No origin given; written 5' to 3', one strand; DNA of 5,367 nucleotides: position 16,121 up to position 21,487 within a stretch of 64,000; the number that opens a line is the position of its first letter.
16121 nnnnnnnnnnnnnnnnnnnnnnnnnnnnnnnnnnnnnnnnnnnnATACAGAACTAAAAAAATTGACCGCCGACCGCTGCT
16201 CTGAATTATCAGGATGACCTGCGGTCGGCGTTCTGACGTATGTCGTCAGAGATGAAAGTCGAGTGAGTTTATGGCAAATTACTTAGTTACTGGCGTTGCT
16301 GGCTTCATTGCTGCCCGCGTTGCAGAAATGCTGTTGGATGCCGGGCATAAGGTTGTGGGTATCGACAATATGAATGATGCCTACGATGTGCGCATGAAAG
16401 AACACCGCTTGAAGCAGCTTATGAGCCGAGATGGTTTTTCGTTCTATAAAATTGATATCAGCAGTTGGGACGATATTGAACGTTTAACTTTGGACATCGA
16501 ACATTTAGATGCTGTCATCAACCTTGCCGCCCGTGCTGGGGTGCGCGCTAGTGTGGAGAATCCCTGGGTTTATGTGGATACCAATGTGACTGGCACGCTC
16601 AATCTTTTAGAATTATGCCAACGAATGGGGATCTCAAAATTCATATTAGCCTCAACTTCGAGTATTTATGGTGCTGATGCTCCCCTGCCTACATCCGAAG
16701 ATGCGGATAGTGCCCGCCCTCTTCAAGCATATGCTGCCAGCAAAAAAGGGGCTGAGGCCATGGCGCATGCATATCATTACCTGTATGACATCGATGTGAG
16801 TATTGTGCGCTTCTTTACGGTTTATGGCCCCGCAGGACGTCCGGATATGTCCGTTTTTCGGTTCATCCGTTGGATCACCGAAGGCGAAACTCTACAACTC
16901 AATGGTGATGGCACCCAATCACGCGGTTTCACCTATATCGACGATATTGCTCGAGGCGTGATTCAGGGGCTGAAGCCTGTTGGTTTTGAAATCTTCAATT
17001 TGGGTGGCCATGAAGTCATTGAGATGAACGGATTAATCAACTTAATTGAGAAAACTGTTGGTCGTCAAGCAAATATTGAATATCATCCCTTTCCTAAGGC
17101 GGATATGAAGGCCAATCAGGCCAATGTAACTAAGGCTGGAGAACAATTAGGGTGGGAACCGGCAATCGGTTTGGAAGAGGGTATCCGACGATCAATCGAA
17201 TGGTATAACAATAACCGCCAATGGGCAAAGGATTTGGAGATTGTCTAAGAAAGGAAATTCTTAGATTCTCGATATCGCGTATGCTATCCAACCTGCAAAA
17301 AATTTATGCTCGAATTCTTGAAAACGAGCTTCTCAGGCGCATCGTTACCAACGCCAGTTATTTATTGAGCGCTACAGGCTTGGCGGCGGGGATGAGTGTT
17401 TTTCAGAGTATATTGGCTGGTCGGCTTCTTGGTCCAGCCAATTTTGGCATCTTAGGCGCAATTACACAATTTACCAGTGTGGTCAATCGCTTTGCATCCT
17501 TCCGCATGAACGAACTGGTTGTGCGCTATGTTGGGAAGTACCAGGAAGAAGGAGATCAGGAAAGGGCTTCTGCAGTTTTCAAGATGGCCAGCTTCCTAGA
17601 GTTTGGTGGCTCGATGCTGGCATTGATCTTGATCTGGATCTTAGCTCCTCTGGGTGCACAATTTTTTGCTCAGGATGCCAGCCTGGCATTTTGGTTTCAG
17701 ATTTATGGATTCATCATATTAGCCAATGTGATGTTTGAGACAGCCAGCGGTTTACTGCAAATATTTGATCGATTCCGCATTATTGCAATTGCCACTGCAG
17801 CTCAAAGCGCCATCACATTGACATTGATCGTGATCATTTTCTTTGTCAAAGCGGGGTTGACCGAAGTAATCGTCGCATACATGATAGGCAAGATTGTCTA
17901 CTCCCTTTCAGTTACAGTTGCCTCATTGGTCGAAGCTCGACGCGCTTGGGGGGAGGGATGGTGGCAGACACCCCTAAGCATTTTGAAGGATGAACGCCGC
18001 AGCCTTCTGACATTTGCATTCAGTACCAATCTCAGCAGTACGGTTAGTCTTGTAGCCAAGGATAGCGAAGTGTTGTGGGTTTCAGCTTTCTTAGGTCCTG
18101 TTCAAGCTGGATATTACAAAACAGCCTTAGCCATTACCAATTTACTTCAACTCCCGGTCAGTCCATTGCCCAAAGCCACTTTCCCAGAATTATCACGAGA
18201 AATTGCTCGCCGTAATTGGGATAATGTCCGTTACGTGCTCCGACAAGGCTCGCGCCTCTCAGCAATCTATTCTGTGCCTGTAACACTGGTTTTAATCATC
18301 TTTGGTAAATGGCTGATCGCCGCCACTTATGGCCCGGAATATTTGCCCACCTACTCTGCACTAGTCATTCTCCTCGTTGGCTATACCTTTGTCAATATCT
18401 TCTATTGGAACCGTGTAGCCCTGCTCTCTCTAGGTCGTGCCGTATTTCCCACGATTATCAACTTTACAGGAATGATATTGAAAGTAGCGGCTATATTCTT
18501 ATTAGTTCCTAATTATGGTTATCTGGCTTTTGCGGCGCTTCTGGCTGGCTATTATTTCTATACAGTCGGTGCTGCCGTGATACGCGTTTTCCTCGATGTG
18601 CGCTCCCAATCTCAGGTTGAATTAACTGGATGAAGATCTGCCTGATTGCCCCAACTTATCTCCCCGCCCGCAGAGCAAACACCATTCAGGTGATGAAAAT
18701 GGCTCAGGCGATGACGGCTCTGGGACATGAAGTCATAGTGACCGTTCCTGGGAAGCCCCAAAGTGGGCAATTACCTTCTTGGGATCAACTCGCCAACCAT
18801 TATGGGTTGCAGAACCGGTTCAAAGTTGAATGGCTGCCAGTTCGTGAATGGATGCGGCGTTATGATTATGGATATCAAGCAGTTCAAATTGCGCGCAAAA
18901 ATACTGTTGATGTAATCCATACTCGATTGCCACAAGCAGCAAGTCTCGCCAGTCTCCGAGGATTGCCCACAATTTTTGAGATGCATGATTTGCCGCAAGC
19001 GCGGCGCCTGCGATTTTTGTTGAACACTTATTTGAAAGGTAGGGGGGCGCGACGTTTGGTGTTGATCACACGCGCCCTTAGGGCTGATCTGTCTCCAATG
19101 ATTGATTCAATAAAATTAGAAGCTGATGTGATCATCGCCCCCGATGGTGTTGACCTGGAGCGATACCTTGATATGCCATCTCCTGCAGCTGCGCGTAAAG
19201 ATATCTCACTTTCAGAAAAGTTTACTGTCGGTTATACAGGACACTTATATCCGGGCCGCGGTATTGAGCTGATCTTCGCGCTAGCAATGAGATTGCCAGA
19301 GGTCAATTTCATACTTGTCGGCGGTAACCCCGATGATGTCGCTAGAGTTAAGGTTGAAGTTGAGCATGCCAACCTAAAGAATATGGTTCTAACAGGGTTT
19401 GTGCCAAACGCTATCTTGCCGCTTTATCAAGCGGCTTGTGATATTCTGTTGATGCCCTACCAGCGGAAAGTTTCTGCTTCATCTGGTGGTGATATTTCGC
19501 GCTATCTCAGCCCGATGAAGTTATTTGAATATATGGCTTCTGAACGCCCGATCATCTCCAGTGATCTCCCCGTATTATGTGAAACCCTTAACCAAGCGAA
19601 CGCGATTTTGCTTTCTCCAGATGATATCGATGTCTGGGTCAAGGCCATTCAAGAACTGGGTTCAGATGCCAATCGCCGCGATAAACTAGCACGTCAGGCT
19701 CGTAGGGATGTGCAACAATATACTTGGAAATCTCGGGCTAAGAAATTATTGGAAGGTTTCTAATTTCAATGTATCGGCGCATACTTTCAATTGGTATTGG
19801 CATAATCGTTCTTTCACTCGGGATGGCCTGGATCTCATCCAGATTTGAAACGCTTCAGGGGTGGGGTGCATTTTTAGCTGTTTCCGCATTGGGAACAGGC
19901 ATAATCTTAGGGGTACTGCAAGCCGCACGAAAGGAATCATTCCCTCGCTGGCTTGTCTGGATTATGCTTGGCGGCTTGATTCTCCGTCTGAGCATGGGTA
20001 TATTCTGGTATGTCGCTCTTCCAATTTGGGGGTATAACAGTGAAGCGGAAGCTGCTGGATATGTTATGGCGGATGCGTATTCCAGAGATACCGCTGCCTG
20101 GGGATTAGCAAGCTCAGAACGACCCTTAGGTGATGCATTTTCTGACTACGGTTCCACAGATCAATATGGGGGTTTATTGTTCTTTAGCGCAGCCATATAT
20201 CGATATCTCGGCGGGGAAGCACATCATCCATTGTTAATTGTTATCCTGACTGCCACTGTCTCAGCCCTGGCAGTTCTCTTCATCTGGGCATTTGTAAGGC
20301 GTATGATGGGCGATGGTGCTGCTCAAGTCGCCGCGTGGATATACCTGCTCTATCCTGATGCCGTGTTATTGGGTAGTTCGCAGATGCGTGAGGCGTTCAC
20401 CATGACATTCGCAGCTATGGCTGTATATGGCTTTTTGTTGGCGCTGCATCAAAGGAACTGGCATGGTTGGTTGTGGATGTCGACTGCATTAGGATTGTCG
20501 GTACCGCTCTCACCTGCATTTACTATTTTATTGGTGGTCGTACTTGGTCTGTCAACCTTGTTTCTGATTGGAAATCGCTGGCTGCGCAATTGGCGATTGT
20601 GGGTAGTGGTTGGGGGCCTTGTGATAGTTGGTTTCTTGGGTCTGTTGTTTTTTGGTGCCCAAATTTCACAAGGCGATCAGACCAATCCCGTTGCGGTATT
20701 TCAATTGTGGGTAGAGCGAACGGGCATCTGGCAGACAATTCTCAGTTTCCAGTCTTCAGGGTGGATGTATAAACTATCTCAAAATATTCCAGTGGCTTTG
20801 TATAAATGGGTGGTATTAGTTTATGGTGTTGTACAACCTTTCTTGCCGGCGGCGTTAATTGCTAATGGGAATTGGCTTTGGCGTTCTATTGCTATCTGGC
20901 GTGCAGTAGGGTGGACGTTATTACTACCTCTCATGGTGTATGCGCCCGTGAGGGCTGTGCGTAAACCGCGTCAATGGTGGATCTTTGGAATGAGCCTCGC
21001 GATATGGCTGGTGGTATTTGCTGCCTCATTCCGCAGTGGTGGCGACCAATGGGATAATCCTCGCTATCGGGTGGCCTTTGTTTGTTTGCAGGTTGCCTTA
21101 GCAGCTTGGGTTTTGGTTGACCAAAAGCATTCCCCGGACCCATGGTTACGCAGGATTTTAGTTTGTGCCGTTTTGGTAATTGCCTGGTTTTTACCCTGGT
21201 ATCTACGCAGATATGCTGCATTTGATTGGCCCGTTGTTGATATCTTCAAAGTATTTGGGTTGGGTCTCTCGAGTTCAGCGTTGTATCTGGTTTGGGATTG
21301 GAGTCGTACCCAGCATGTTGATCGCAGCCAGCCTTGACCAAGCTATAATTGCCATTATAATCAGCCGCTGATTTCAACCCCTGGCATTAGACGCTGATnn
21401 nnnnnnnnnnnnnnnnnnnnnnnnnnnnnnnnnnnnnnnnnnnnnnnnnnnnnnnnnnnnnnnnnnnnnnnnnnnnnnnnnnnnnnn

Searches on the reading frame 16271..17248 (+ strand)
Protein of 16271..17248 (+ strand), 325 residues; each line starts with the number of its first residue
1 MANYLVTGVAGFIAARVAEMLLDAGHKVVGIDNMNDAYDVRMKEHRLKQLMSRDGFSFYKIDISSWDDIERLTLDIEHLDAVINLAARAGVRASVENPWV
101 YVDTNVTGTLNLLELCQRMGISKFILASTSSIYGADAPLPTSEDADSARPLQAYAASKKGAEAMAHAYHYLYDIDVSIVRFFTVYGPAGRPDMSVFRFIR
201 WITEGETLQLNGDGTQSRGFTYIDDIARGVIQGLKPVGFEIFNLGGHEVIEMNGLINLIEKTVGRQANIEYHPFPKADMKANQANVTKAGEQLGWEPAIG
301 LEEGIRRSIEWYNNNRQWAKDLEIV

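Call 17: search_protein_families(library=pfam, proteins=[window:16271-17248:+], max_evalue=0.001)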
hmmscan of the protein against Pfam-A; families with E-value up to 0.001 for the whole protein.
window:16271-17248:+ (325 aa): 10 families
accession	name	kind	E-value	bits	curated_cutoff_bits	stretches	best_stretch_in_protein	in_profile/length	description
PF01370.27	Epimerase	-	9.9e-56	189.3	20.9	1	5-245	2-240/240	NAD dependent epimerase/dehydratase family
PF16363.11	GDP_Man_Dehyd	-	1.1e-52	180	27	1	5-307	1-331/332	GDP-mannose 4,6 dehydratase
PF01073.25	3Beta_HSD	-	3.2e-14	53.1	22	1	5-229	1-224/280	3-beta hydroxysteroid dehydrogenase/isomerase family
PF04321.23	RmlD_sub_bind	-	2.1e-13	50.4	27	1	5-236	4-199/287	RmlD substrate binding domain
PF02719.21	Polysacc_synt_2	-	2e-12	47.4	20.2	1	5-232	2-215/293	Polysaccharide biosynthesis protein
PF07993.18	NAD_binding_4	-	1e-10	41.6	20.1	1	54-186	61-209/258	Male sterility protein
PF00106.31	adh_short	-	3.4e-07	30.4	26.6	1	5-168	4-163/195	short chain dehydrogenase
PF13460.12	NAD_binding_10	-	3e-06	27.7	27.2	1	8-180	1-142/184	NAD(P)H-binding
PF08659.16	KR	-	4.2e-05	24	22.6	1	2-134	1-142/180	KR domain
PF13561.12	adh_short_C2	-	0.00048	20.2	27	1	8-166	1-155/236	Enoyl-(Acyl carrier protein) reductase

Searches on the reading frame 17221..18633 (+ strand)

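Call 17: search_protein_families(library=pfam, proteins=[window:17221-18633:+], max_evalue=0.001)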
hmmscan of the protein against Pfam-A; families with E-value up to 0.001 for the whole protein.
window:17221-18633:+ (470 aa): 4 families
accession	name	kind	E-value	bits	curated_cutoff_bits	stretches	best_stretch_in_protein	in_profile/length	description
PF01943.22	Polysacc_synt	-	3.2e-24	86.3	28.2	1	42-326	2-272/274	Polysaccharide biosynthesis protein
PF13440.11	Polysacc_synt_3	-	1.1e-21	77.8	23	1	68-377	4-291/293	Polysaccharide biosynthesis protein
PF03023.19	MurJ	-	7.6e-09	35.1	27.4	1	103-443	37-388/451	Lipid II flippase MurJ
PF01554.23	MatE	-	3.9e-07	30.4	24.9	1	285-423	18-157/161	MatE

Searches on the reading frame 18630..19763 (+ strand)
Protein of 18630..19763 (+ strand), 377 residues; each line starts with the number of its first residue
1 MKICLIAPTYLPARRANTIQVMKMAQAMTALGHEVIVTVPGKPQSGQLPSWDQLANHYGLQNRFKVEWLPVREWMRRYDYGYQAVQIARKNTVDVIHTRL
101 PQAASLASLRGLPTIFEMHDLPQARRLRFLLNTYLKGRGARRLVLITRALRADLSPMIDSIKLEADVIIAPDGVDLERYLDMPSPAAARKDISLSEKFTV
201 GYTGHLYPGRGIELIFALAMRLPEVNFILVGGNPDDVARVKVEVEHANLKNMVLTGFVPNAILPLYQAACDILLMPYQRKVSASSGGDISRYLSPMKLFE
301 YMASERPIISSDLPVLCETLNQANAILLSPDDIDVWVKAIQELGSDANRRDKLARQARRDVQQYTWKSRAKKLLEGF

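Call 17: search_protein_families(library=pfam, proteins=[window:18630-19763:+], max_evalue=0.001)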
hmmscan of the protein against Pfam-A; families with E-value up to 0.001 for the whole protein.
window:18630-19763:+ (377 aa): 5 families
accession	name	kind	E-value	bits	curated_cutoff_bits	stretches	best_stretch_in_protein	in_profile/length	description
PF13692.12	Glyco_trans_1_4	-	1.2e-14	55.2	27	1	198-345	2-141/142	Glycosyl transferases group 1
PF00534.26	Glycos_transf_1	-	2.6e-14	53.5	26.4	1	195-359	13-171/172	Glycosyl transferases group 1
PF13439.12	Glyco_transf_4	-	2.2e-11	44.5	28.5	1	21-178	8-170/170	Glycosyltransferase Family 4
PF13524.12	Glyco_trans_1_2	-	2.5e-09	37.7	25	1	218-375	8-144/144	Glycosyl transferase-like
PF13579.12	Glyco_trans_4_4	-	4.4e-09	37.3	29.7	1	20-155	6-143/158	Glycosyl transferase 4-like domain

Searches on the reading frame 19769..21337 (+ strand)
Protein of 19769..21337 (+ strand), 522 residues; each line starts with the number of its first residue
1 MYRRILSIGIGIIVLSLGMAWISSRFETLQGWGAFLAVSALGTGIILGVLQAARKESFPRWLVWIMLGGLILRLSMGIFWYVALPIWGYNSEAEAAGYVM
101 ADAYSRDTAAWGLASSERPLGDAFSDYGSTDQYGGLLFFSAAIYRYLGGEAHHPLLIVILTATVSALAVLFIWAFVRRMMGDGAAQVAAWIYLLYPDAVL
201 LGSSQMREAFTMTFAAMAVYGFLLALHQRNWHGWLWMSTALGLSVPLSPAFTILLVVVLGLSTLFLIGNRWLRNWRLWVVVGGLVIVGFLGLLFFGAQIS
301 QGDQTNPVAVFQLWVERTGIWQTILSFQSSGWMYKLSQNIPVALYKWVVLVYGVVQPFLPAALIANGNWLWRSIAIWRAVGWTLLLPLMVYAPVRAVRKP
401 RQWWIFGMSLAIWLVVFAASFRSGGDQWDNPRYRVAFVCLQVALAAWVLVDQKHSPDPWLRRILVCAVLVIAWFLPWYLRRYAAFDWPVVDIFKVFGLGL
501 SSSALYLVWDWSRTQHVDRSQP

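Call 17: search_protein_families(library=pfam, proteins=[window:19769-21337:+], max_evalue=0.001)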
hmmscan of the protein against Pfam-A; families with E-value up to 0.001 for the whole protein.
window:19769-21337:+ (522 aa): 1 family
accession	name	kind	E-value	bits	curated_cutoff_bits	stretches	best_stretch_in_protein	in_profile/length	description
PF13231.12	PMT_2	-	3.3e-09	37.6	26.1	1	156-289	23-154/160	Dolichyl-phosphate-mannose-protein mannosyltransferase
